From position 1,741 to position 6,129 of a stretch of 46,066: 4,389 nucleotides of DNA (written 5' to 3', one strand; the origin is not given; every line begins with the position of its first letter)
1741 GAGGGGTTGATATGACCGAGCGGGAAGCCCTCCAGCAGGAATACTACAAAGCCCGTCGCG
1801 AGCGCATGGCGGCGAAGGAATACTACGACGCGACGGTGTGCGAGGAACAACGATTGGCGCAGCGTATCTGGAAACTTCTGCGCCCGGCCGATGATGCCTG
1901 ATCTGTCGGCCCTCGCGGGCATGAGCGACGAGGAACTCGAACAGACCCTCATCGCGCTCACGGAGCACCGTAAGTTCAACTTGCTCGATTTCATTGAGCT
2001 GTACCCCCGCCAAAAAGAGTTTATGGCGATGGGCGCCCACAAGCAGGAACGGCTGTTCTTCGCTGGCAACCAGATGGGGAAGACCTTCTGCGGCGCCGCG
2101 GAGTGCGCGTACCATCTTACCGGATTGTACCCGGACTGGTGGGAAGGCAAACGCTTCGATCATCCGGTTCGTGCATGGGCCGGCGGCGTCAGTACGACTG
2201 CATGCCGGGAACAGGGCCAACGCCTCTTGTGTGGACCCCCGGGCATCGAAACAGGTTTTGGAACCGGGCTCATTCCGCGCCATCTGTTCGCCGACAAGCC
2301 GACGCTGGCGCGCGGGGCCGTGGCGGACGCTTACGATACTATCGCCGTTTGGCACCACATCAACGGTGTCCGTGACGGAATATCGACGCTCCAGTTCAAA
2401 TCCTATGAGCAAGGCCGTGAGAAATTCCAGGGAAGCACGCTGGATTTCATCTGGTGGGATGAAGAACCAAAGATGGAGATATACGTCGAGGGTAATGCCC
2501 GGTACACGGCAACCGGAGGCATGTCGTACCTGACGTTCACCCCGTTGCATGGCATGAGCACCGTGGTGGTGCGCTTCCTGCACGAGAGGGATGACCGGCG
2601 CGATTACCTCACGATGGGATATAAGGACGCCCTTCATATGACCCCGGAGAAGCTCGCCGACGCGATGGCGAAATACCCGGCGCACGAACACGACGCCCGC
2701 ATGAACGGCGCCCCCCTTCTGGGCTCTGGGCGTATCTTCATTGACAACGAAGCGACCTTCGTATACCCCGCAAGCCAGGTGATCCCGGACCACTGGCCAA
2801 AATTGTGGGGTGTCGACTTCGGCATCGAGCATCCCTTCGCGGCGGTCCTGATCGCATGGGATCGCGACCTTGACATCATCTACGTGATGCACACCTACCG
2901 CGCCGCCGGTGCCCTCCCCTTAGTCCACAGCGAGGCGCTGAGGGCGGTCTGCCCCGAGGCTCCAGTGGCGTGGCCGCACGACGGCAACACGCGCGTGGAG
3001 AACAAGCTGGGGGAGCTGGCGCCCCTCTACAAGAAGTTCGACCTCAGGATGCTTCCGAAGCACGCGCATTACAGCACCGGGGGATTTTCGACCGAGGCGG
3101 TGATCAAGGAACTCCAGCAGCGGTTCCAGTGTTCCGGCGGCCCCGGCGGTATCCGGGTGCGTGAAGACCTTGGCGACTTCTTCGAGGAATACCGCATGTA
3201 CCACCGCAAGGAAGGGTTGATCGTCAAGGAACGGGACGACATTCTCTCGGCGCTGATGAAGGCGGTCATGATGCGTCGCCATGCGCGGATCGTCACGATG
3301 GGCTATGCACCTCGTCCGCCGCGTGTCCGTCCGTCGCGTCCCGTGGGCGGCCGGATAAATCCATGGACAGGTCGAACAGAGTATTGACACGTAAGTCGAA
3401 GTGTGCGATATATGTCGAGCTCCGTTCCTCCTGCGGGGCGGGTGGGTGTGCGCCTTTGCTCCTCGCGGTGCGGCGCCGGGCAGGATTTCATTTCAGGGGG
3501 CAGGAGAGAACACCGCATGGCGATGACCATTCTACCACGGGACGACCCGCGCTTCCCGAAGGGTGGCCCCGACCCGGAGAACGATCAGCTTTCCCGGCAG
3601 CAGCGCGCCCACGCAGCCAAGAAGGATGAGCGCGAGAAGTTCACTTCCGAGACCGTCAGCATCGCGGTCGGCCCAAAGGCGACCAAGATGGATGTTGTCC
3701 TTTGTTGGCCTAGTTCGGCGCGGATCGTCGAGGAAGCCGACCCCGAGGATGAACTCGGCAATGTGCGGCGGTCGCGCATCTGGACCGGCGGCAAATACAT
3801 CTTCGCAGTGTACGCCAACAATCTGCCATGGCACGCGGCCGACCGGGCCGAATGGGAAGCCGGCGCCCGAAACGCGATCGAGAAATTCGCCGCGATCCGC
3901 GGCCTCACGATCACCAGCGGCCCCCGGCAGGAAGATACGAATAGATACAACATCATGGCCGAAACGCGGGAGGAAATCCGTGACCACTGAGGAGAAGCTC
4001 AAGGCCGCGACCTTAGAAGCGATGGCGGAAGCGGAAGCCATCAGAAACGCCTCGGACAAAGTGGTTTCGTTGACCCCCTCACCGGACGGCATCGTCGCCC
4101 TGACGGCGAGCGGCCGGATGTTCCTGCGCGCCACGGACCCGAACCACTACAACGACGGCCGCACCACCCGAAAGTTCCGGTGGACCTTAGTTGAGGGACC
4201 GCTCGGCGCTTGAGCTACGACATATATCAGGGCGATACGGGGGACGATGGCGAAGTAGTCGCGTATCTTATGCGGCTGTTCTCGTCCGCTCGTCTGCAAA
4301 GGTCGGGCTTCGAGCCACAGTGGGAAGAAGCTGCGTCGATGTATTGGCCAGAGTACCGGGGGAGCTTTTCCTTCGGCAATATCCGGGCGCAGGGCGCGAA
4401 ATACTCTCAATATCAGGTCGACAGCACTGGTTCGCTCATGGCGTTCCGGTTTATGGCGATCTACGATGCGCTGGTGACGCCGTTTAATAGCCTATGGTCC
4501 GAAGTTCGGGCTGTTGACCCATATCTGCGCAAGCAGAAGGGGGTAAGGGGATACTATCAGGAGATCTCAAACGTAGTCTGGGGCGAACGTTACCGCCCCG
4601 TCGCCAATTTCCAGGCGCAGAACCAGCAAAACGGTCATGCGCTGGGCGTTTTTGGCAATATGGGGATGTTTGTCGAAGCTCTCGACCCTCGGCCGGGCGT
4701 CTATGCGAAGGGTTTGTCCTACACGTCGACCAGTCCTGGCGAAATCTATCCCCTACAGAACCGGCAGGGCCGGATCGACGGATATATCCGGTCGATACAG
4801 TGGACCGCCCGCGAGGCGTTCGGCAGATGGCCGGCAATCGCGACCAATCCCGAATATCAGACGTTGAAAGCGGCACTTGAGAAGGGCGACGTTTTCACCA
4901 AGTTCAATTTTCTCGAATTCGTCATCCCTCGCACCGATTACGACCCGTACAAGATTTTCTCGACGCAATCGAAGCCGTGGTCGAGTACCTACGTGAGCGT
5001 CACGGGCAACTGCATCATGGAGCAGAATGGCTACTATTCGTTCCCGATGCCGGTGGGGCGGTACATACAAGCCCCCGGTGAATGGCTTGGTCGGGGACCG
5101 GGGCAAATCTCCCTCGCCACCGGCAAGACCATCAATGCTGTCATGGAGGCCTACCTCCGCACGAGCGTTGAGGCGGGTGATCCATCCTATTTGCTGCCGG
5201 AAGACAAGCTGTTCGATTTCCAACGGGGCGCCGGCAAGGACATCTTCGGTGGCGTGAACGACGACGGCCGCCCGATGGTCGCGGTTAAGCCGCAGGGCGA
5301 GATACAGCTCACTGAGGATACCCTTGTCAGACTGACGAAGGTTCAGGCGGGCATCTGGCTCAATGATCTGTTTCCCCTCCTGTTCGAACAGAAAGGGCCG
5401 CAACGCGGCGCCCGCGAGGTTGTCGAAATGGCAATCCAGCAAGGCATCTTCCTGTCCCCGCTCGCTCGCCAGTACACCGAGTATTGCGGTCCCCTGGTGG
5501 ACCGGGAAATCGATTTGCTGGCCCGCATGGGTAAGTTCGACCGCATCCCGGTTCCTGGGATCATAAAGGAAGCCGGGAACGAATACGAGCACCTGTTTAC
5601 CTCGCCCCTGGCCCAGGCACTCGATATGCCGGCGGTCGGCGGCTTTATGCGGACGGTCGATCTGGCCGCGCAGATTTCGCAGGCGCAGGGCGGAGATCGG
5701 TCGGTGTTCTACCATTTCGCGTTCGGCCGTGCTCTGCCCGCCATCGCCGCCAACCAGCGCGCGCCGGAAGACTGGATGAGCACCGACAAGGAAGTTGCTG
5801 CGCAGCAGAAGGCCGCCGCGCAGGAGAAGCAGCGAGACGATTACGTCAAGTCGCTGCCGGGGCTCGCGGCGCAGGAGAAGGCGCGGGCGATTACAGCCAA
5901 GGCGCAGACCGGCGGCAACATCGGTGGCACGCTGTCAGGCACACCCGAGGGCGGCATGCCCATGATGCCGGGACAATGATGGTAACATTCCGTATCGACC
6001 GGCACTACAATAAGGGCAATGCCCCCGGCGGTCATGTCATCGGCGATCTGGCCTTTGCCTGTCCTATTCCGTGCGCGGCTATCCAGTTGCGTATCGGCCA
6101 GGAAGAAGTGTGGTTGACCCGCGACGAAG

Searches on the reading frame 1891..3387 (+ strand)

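Call 74: search_protein_families(library=pfam, proteins=[window:1891-3387:+], max_evalue=0.001)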
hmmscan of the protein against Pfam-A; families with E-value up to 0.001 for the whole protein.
window:1891-3387:+ (498 aa): 2 families
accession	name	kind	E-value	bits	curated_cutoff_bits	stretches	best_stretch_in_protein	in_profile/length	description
PF03237.21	Terminase_6N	-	1.1e-18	68.1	22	1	56-284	2-209/215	Terminase large subunit, T4likevirus-type, N-terminal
PF17289.8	Terminase_6C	-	6e-10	39.7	22.6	1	307-461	2-154/155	Terminase RNaseH-like domain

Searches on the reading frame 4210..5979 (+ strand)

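Call 74: search_protein_families(library=pfam, proteins=[window:4210-5979:+], max_evalue=0.001)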
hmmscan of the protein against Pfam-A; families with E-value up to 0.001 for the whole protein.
window:4210-5979:+ (589 aa): 1 family
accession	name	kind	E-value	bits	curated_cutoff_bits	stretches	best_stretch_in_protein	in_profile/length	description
PF12236.14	Head-tail_con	-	2.4e-48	165.2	27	1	20-492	4-461/489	Bacteriophage head to tail connecting protein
